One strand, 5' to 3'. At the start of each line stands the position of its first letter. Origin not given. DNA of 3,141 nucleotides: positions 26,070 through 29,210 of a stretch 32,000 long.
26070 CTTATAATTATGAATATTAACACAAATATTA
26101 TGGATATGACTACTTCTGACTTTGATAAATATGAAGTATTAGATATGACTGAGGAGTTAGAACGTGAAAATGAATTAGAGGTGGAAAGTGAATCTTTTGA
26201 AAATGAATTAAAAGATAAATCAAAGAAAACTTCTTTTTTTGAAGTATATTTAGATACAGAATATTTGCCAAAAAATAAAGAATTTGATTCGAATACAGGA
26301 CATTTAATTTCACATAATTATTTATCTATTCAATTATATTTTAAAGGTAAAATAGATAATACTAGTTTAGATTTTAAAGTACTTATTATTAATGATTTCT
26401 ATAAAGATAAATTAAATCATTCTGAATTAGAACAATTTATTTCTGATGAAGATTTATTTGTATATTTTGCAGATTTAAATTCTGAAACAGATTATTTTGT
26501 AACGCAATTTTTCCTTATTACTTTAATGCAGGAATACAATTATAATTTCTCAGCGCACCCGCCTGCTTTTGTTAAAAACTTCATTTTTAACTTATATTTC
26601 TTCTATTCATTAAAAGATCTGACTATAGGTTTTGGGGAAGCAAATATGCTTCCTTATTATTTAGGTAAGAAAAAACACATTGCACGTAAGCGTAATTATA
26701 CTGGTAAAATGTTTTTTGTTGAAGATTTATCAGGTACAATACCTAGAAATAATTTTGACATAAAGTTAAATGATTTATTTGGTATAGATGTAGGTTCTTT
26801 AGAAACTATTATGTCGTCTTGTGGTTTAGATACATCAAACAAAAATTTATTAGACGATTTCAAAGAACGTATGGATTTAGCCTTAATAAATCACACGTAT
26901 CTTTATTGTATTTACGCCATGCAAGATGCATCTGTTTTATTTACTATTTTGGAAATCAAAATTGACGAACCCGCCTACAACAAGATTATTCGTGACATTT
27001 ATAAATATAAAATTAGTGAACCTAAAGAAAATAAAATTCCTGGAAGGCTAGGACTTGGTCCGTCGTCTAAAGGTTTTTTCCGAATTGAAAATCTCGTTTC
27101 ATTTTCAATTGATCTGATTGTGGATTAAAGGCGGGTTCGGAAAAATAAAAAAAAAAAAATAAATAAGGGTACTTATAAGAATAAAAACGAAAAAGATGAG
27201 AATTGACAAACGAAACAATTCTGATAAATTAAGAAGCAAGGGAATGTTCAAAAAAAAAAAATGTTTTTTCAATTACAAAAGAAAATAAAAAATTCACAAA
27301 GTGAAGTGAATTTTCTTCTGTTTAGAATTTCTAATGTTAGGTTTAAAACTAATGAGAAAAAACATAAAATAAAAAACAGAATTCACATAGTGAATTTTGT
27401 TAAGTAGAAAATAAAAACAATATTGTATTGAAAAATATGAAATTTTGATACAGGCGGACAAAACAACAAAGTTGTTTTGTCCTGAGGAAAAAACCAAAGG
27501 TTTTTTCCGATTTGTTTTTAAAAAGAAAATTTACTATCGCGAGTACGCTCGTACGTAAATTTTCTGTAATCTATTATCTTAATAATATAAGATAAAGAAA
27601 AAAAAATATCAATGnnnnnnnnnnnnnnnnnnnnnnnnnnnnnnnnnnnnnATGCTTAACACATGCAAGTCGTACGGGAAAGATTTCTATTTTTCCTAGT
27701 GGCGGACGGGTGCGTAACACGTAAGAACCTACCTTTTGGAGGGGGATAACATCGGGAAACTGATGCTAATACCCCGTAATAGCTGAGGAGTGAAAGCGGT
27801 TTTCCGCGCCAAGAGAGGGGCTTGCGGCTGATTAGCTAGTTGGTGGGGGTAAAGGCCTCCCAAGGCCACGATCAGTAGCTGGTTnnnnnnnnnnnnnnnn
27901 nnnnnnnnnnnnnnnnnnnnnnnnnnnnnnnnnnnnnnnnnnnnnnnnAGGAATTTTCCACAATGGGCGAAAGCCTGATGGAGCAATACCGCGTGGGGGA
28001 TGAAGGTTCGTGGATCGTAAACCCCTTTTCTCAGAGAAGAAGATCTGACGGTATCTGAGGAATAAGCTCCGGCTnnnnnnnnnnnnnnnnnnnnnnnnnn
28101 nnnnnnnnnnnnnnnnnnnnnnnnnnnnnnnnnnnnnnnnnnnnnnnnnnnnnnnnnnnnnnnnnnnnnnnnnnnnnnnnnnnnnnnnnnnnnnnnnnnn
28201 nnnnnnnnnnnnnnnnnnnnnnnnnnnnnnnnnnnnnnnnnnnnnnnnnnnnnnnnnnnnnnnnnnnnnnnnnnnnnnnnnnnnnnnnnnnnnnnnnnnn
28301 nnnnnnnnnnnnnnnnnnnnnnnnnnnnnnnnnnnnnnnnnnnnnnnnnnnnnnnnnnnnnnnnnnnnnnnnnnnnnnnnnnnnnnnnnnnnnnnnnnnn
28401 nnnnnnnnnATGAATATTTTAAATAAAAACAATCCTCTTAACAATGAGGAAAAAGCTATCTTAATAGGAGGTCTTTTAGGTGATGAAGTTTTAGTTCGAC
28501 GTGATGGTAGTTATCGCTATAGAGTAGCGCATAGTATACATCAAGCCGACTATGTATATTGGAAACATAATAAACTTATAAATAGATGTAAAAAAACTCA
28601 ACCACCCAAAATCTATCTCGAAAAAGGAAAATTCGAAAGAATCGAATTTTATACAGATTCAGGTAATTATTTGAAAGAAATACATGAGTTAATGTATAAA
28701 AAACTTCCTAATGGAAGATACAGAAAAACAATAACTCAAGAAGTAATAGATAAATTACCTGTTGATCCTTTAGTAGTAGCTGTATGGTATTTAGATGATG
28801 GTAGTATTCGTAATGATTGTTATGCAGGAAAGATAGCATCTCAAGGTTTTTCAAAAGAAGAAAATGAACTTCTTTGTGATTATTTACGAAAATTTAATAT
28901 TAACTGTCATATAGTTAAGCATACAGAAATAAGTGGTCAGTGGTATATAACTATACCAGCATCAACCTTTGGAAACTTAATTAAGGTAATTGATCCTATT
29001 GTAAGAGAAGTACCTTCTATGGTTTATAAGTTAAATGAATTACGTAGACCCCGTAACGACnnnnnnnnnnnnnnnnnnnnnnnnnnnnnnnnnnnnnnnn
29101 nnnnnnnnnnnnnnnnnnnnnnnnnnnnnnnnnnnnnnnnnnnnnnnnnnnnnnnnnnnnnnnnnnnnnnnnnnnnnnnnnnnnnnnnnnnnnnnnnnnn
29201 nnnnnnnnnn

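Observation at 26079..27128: orf349: exonuclease-domain-like ORF with no polymerase domain, possibly a remnant of a foreign DNA polymerase gene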

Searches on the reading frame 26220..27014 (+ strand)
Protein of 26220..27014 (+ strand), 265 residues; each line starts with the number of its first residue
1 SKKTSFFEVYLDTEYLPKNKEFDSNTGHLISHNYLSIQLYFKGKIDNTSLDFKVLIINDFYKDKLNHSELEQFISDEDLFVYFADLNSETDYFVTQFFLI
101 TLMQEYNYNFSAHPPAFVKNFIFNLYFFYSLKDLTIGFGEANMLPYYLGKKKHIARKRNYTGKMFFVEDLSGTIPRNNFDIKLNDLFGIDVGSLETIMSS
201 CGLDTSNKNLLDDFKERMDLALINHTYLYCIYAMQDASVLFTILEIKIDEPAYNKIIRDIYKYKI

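Call 89: search_solved_structures(query=A5, max_evalue=10, show_alignments=5)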
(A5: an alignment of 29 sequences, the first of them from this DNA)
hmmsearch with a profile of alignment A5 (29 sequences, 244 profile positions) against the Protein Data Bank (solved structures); distinct sequences matched with E-value up to 10: 1.
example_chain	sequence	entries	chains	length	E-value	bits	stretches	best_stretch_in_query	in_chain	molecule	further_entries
3hb7_A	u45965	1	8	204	1.5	11.5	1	122-226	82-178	Isochorismatase hydrolase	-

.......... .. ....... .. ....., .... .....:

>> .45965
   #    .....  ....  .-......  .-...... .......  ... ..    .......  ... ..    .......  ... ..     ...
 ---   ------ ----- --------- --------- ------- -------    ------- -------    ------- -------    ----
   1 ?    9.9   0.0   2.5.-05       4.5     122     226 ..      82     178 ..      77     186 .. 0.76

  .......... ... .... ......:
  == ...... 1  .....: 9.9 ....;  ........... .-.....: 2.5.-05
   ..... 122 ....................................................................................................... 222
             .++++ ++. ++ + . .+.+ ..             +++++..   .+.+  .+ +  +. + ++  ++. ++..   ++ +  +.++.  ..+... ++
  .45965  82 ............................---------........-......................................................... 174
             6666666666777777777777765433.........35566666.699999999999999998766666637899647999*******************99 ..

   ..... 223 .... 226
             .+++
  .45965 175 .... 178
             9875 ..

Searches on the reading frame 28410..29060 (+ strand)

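Call 95: search_protein_families(library=pfam, proteins=[window:28410-29060:+], max_evalue=0.001)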
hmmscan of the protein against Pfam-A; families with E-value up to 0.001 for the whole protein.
window:28410-29060:+ (217 aa): 1 family
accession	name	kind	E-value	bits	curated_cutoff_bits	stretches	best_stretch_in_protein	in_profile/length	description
PF03161.18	LAGLIDADG_2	-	3.3e-24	86.1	25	1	16-182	2-160/168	LAGLIDADG DNA endonuclease family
